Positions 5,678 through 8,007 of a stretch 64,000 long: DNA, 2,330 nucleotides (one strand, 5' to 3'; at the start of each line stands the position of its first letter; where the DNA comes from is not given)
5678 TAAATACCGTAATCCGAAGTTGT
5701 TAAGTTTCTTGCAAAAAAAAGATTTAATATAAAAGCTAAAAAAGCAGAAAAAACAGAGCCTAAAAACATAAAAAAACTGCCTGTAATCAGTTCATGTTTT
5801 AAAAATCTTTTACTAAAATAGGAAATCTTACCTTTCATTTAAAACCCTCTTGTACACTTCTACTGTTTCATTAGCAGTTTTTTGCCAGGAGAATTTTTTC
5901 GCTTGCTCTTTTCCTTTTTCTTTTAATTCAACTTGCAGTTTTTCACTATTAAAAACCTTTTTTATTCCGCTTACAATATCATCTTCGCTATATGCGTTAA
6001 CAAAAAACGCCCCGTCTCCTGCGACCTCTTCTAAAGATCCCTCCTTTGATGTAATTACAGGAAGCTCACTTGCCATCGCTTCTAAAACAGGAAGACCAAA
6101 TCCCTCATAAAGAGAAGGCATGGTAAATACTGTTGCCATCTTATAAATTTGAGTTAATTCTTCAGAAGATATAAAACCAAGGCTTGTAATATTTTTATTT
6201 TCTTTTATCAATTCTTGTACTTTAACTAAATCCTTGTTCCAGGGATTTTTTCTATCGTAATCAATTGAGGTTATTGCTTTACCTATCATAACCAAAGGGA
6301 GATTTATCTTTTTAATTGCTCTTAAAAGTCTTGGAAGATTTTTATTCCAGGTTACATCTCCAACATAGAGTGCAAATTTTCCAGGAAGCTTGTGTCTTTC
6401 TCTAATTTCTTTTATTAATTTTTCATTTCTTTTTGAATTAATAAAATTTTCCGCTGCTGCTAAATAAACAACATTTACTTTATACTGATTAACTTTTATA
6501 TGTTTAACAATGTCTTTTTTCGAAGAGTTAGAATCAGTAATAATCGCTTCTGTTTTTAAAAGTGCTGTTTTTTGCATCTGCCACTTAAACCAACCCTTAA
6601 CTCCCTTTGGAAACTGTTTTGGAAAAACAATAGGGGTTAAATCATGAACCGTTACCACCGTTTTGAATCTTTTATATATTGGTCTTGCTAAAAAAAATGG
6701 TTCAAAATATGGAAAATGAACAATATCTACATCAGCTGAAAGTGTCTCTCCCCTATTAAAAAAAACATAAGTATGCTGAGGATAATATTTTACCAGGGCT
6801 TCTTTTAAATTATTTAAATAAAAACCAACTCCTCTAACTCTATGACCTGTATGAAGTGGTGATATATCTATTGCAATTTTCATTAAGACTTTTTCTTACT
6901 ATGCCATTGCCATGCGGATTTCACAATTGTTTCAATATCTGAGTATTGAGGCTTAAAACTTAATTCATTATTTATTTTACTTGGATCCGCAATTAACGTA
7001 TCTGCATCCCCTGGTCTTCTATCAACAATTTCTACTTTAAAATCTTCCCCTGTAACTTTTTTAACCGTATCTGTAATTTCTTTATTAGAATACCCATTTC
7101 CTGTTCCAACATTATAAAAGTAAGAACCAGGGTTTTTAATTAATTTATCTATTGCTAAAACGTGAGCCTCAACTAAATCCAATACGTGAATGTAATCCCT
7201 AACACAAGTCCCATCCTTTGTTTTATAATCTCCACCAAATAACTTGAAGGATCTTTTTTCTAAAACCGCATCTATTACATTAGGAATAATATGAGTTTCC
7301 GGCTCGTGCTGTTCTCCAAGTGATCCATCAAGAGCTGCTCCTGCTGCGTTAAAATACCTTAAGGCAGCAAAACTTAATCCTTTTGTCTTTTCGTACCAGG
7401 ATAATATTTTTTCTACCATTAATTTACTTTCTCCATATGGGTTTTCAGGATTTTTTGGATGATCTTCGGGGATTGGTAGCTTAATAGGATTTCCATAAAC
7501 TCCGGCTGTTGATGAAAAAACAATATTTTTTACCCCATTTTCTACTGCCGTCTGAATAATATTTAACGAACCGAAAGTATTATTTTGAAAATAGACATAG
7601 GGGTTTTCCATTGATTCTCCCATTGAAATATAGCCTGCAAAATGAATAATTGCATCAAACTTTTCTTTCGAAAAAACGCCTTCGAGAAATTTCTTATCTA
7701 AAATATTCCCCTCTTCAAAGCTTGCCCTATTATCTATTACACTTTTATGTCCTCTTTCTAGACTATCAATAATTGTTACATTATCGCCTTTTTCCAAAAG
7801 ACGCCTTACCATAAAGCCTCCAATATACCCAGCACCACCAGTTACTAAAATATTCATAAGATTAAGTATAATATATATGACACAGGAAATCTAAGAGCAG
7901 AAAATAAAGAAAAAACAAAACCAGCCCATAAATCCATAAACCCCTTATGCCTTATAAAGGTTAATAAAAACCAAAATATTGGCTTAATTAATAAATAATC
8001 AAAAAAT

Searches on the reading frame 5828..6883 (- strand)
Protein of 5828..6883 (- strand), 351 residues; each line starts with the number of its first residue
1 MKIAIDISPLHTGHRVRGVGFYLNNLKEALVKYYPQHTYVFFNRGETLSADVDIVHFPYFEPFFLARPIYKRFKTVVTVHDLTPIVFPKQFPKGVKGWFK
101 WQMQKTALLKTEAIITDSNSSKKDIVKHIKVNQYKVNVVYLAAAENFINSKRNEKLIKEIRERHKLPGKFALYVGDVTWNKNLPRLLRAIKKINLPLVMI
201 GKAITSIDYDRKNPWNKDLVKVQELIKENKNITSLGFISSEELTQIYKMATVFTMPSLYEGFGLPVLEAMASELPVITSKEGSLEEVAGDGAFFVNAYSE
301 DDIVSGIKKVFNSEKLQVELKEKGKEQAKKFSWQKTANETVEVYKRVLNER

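Call 6: search_protein_families(library=pfam, proteins=[window:5828-6883:-], max_evalue=0.01)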
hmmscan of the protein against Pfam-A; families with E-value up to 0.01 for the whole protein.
window:5828-6883:- (351 aa): 6 families
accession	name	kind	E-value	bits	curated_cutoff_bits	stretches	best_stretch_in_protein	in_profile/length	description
PF00534.26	Glycos_transf_1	-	2.9e-31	108.7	26.4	1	160-326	5-171/172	Glycosyl transferases group 1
PF13692.12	Glyco_trans_1_4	-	1e-20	74.9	27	1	171-311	4-140/142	Glycosyl transferases group 1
PF13439.12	Glyco_transf_4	-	6.8e-10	39.7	28.5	1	48-140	71-163/170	Glycosyltransferase Family 4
PF20706.3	GT4-conflict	-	2.1e-07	30.7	26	1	239-282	271-314/385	Family 4 Glycosyltransferase in conflict systems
PF13524.12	Glyco_trans_1_2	-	3.2e-05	24.3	25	1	185-339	4-141/144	Glycosyl transferase-like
PF13579.12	Glyco_trans_4_4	-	0.0085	16.9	29.7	0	49-140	69-156/158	Glycosyl transferase 4-like domain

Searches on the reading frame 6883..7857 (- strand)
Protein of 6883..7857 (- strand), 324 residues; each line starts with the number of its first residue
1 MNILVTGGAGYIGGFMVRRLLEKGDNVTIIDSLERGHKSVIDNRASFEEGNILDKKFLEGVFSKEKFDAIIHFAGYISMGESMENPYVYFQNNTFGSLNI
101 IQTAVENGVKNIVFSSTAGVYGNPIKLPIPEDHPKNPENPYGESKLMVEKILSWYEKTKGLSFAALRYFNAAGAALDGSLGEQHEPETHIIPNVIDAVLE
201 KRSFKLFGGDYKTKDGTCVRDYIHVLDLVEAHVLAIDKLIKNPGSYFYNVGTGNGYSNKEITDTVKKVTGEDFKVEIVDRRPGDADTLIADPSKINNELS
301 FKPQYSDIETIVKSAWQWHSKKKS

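Call 6: search_protein_families(library=pfam, proteins=[window:6883-7857:-], max_evalue=0.01)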
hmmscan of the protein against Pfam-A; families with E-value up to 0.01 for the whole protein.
window:6883-7857:- (324 aa): 10 families
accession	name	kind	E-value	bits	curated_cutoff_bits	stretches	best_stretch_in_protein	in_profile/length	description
PF01370.27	Epimerase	-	8.3e-57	192.8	20.9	1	3-251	1-240/240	NAD dependent epimerase/dehydratase family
PF16363.11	GDP_Man_Dehyd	-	7.8e-53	180.5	27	1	4-306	1-324/332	GDP-mannose 4,6 dehydratase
PF01073.25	3Beta_HSD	-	3.1e-18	66.3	22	1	4-151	1-156/280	3-beta hydroxysteroid dehydrogenase/isomerase family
PF02719.21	Polysacc_synt_2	-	7.8e-16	58.5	20.2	1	3-174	1-174/293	Polysaccharide biosynthesis protein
PF04321.23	RmlD_sub_bind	-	1.6e-12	47.5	27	1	1-152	1-136/287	RmlD substrate binding domain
PF07993.18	NAD_binding_4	-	2.3e-09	37.2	20.1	1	65-173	87-209/258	Male sterility protein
PF05368.20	NmrA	-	3.4e-06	27.3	27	1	2-117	4-107/298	NmrA-like family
PF13460.12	NAD_binding_10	-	1.1e-05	25.9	27.2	1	7-152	1-131/184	NAD(P)H-binding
PF00106.31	adh_short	-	0.00048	20.1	26.6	1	3-107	3-122/195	short chain dehydrogenase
PF03435.24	Sacchrp_dh_NADP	-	0.0008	20.2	25.1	1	8-84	5-86/129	Saccharopine dehydrogenase NADP binding domain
